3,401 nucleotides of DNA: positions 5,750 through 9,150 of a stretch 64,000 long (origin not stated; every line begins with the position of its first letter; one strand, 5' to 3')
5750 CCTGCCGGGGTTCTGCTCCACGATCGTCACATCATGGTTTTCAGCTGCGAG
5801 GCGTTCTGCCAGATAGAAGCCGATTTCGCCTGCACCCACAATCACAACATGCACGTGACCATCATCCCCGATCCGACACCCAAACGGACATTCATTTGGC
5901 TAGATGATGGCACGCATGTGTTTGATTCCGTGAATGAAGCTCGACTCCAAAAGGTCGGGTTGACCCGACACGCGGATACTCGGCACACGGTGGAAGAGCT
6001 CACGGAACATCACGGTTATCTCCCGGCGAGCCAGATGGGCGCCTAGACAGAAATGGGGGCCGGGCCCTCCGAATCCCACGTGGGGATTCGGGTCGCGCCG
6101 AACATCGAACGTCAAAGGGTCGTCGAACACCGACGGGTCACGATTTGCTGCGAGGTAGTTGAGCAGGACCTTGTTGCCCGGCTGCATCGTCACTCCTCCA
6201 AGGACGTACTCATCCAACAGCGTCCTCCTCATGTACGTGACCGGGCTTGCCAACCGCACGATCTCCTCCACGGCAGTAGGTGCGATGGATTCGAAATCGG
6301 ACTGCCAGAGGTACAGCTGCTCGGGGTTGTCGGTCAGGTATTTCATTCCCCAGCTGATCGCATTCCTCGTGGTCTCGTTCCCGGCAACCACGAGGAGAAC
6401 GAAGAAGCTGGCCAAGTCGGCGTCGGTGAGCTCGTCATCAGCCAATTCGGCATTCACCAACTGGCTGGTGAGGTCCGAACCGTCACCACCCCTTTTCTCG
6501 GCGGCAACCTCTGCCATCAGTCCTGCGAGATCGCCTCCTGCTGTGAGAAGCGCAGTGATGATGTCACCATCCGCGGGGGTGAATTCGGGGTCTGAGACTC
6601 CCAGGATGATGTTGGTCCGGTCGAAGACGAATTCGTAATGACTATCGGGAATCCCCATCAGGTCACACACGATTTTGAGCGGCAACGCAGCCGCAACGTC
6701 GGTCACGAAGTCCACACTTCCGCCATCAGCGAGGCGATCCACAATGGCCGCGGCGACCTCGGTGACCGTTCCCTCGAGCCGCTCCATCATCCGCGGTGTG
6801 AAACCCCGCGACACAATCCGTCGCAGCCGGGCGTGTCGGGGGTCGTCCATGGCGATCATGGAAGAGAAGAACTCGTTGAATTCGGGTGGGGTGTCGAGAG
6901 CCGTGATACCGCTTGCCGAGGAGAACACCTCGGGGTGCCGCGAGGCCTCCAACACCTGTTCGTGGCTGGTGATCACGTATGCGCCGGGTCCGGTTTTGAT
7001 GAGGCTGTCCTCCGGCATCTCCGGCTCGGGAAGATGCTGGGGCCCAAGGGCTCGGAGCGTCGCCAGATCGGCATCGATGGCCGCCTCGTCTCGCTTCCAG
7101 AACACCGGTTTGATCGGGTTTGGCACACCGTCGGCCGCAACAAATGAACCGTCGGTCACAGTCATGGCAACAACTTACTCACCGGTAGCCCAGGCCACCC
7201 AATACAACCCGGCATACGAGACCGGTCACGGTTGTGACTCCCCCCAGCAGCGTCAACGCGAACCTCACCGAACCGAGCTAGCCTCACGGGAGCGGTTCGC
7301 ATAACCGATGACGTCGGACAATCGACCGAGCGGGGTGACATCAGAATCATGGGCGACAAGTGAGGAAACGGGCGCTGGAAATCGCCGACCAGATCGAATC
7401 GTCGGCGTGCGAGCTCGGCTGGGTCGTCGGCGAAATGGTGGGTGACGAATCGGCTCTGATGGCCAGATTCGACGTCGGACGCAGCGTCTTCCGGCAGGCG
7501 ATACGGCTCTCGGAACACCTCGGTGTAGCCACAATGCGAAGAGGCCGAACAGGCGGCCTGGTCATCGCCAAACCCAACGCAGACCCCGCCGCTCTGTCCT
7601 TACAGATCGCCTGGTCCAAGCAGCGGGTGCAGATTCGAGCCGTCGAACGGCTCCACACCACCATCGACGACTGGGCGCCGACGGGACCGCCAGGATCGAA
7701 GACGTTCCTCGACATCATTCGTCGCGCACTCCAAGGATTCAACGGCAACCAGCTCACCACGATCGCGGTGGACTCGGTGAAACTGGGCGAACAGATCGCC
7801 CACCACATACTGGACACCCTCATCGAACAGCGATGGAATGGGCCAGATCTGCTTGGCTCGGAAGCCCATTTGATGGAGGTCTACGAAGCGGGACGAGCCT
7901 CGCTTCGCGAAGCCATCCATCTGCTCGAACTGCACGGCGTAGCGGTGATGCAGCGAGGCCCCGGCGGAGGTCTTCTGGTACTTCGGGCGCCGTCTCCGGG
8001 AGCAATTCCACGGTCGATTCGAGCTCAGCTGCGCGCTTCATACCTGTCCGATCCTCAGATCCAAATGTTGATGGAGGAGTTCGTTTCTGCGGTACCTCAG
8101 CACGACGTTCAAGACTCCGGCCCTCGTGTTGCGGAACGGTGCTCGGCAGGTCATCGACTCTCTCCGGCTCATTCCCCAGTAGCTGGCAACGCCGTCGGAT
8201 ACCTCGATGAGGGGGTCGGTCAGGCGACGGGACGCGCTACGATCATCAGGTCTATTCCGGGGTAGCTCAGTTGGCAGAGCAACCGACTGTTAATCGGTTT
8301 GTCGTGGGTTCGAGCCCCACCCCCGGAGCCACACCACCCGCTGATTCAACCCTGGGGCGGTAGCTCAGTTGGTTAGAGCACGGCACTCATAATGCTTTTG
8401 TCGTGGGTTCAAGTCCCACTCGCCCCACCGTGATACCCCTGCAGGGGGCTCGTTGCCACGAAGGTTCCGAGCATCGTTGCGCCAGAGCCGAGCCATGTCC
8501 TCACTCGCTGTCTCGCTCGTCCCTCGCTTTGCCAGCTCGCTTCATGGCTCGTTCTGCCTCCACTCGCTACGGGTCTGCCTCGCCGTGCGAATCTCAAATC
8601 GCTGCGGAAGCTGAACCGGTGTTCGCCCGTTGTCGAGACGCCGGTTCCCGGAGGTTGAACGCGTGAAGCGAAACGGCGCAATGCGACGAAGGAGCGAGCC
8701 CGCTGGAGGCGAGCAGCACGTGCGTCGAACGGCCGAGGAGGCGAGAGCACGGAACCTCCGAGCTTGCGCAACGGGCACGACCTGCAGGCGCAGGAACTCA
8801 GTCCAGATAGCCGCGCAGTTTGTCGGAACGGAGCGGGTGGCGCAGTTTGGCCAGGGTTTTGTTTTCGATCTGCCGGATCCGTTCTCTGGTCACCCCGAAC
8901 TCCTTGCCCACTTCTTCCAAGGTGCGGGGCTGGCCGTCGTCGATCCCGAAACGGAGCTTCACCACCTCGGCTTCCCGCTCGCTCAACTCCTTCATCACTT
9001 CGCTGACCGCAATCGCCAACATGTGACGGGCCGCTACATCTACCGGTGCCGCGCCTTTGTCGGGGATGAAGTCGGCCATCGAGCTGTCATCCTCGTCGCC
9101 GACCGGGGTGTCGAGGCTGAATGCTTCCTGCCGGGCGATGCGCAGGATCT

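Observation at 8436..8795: Entire tRNA-to-rpoD intergenic region is a ~360-bp imperfect palindrome built from CTCGCT-type motifs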

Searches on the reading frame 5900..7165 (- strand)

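Call 18: search_protein_families(library=ncbifam, proteins=[window:5900-7165:-])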
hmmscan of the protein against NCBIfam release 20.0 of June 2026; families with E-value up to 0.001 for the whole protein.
window:5900-7165:- (421 aa): 8 families
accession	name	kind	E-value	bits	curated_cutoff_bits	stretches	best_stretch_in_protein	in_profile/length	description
NF041177.1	Cyp119_Thmprot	equivalog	4.7e-39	134.2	680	1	102-415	67-360/368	cytochrome P450 Cyp119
NF045816.1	PentlenlactSyn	equivalog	5.8e-38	130.6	700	1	106-400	86-372/396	pentalenolactone synthase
NF041802.1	P450_SolI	exception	1.8e-37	128.8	850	1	103-421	109-422/424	solanimycin biosynthesis cytochrome P450 SolI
TIGR04458.1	CYP450_TxtE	equivalog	5.5e-37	127.4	500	1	71-404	51-385/403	4-nitrotryptophan synthase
TIGR04515.1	P450_rel_GT_act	subfamily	1.1e-36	127.1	343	1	61-403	52-368/386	P450-derived glycosyltransferase activator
TIGR04538.1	P450_cycloAA_1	subfamily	4.3e-34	118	500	1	62-401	32-373/395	cytochrome P450, cyclodipeptide synthase-associated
NF050147.1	aminopyruv_ApyO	equivalog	6.7e-20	71.1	525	1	78-393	54-392/444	RiPP biosynthesis cytochrome P450 ApyO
NF051859.1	AlbFlvMonOxTrpSyn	equivalog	3e-12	45.8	700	1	211-357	217-382/457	bifunctional albaflavenone monooxygenase/terpene synthase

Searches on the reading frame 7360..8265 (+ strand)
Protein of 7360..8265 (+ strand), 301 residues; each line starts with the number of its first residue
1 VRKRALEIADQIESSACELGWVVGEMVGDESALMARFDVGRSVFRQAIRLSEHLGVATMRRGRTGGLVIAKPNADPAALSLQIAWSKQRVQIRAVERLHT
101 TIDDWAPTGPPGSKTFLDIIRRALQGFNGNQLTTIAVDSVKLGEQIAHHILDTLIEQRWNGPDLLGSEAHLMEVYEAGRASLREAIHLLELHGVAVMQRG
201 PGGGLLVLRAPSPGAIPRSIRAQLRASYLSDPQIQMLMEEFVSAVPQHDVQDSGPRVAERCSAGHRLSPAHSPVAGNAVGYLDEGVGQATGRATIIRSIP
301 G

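Call 18: search_protein_families(library=ncbifam, proteins=[window:7360-8265:+])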
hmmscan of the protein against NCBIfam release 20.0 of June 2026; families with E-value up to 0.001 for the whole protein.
window:7360-8265:+ (301 aa): 10 families
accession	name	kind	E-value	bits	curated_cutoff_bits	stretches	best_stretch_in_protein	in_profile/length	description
TIGR02404.1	trehalos_R_Bsub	equivalog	2.6e-11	43.6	211.95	1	144-203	3-62/233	trehalose operon repressor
NF003011.0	PRK03837.1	subfamily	8.5e-11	41.9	260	1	137-200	9-72/241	transcriptional regulator NanR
TIGR02018.2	his_ut_repres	equivalog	3.1e-08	33.3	220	0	144-202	2-60/226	histidine utilization transcriptional repressor HutC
NF007486.0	PRK10079.1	equivalog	7e-08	32.5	363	0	145-212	16-80/241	phosphonate metabolism transcriptional regulator PhnF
TIGR02325.1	C_P_lyase_phnF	equivalog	1.3e-07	31.4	156.8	0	142-208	9-73/238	phosphonate metabolism transcriptional regulator PhnF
NF007001.0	PRK09464.1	equivalog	2e-07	30.9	330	1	137-207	6-74/254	pyruvate dehydrogenase complex transcriptional repressor PdhR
NF007588.0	PRK10225.1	equivalog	1.9e-06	27.3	442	0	145-208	13-74/257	Uxu operon transcriptional regulator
NF007741.0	PRK10421.1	equivalog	6e-06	25.8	311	0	138-203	4-69/262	transcriptional regulator LldR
NF008571.0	PRK11523.1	equivalog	0.00021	20.8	396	0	139-202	6-69/258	transcriptional regulator ExuR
NF041547.1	GntR_LSA1692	equivalog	0.00027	20.6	275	0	144-202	4-62/233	GntR family transcriptional regulator, LSA1692 subfamily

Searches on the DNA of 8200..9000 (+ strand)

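Call 11: search_rna_families(source=window, start=8200, end=9000, threshold=evalue, max_evalue=10)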
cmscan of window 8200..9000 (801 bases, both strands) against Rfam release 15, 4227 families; matches with E-value up to 10: 10.
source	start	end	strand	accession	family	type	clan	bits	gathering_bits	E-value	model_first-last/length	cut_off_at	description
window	8256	8328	+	RF00005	tRNA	Gene; tRNA;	CL00001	68.9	29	7.6e-15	1-71/71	no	tRNA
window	8354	8427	+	RF00005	tRNA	Gene; tRNA;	CL00001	65.8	29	5.5e-14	1-71/71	no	tRNA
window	8354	8428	-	RF04354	Plastid-ycf2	Cis-reg;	-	41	65.7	4.5e-07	1-75/75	no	Plastid-ycf2 5UTR RNA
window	8299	8380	+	RF02553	YrlA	Gene; sRNA;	-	26.3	69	0.0029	26-82/114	no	Y RNA-like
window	8354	8426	+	RF01684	mascRNA-menRNA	Gene;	-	19.8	42.5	0.29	1-56/56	no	MALAT1-associated small cytoplasmic RNA/MEN beta RNA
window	8256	8329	-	RF04354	Plastid-ycf2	Cis-reg;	-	18.7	65.7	0.54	1-75/75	no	Plastid-ycf2 5UTR RNA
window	8389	8427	-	RF04351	Plastid-psbl-rps4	Cis-reg;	-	18.5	68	0.48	1-53/53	no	Plastid-psbl-rps4 3UTR RNA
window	8615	8702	+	RF03696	mir-4904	Gene; miRNA;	-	16.9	100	3.3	1-79/79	no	mir-4904 microRNA precursor family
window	8290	8325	-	RF04351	Plastid-psbl-rps4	Cis-reg;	-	16.7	68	1.4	1-53/53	no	Plastid-psbl-rps4 3UTR RNA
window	8732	8780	-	RF00637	mir-276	Gene; miRNA;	-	13.5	62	3.8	1-90/90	no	mir-276 microRNA precursor family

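Call 97: build_rna_model(alignment_id=A4, structure=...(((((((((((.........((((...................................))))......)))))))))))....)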
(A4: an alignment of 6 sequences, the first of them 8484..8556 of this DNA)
Model R1 built from alignment A4 (6 sequences, 87 columns); structure: as given.
model positions 74; base pairs 15; branch points 0; effective number of sequences 3.16; information 0.763 bits per position. Calibrated on 0.2 Mb of random sequence (short: E-values are rough).
structure used (alignment columns):
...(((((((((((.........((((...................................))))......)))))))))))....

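Call 98: search_with_rna_model(model_id=R1, sources=[window, L001, L002, L003, L004, L005, L006, L009, L010, L011, L012, L013, L014, L017, L018, L019, L020, L022, L024, L025, L027, L028, L029, L031, L033, L034, L036, L037, L038, L041, L042, L043, L044, L047, L048, L049, L051, L052, L053, L054, L057, L058, L060, L061, L062, L063, L064, L066, L067, L068, L072, L147, L148, L149, L150, L151, L152], max_evalue=1, show_alignments=0)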
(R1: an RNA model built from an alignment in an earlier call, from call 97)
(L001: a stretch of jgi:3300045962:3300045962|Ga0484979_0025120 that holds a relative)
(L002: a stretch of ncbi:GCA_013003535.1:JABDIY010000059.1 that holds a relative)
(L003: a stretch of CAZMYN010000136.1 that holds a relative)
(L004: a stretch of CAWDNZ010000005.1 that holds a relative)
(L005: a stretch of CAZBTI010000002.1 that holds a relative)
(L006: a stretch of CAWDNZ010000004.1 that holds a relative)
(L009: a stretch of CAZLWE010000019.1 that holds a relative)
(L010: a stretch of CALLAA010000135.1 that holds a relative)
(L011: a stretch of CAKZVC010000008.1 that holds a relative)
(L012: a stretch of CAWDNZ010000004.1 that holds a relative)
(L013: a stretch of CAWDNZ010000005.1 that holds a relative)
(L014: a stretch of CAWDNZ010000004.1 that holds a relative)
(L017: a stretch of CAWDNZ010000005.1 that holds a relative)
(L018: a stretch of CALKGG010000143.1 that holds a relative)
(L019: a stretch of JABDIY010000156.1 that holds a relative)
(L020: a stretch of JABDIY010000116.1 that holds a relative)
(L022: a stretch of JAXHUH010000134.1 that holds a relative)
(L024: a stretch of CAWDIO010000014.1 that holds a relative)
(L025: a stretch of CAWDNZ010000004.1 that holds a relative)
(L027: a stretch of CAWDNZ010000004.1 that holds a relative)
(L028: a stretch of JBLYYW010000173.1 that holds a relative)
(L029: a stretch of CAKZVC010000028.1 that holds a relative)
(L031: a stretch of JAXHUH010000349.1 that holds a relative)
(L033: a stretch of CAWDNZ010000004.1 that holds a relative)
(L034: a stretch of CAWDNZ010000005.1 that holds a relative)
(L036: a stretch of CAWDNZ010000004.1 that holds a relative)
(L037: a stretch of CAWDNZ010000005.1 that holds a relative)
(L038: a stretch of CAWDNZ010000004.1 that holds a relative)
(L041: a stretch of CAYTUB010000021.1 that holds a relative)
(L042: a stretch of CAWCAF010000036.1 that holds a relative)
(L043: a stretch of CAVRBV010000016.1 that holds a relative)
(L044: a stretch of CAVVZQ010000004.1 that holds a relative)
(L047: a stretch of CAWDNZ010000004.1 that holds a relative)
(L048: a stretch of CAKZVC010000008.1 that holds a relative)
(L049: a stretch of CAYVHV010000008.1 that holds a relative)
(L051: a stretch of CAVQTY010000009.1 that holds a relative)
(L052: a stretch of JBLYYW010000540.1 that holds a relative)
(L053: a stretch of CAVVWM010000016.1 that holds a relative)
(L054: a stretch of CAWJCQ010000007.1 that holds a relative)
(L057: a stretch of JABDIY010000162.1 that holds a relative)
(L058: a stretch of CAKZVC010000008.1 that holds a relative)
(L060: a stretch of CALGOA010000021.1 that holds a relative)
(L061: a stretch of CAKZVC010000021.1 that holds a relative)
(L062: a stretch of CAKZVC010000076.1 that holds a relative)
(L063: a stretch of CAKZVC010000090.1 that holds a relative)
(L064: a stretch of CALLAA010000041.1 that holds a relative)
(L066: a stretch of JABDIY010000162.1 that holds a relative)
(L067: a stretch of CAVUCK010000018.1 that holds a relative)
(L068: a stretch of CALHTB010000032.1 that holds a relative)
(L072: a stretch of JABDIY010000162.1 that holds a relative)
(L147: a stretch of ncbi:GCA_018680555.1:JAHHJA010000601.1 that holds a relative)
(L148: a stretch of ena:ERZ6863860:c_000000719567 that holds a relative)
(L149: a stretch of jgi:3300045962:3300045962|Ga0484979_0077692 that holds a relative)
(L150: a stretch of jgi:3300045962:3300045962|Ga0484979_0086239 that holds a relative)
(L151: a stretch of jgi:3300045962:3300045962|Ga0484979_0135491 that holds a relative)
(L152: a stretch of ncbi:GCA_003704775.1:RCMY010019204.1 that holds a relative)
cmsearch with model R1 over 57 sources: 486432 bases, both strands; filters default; matches with E-value up to 1: 8.
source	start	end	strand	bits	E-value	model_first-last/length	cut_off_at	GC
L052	3583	3656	+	89.7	2.5e-19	1-74/74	no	0.58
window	8484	8557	+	85.4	3e-18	1-74/74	no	0.62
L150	3125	3199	+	81.7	2.4e-17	1-74/74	no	0.63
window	15562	15648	-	76.1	6.1e-16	1-74/74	no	0.66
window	15381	15432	+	46.7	1.3e-08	1-74/74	no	0.6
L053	3384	3428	-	43.6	7.7e-08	1-74/74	no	0.64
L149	2710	2761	-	26.9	0.0011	1-74/74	no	0.67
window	8654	8729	-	20.1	0.055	1-74/74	no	0.64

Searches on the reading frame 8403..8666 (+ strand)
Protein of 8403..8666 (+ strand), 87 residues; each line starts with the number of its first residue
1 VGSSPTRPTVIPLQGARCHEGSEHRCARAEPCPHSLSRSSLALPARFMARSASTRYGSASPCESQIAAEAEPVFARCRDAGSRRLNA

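Call 73: search_protein_families(library=pfam, proteins=[window:8403-8666:+], max_evalue=0.1)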
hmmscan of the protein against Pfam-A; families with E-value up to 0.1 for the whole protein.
window:8403-8666:+ (87 aa): 0 families
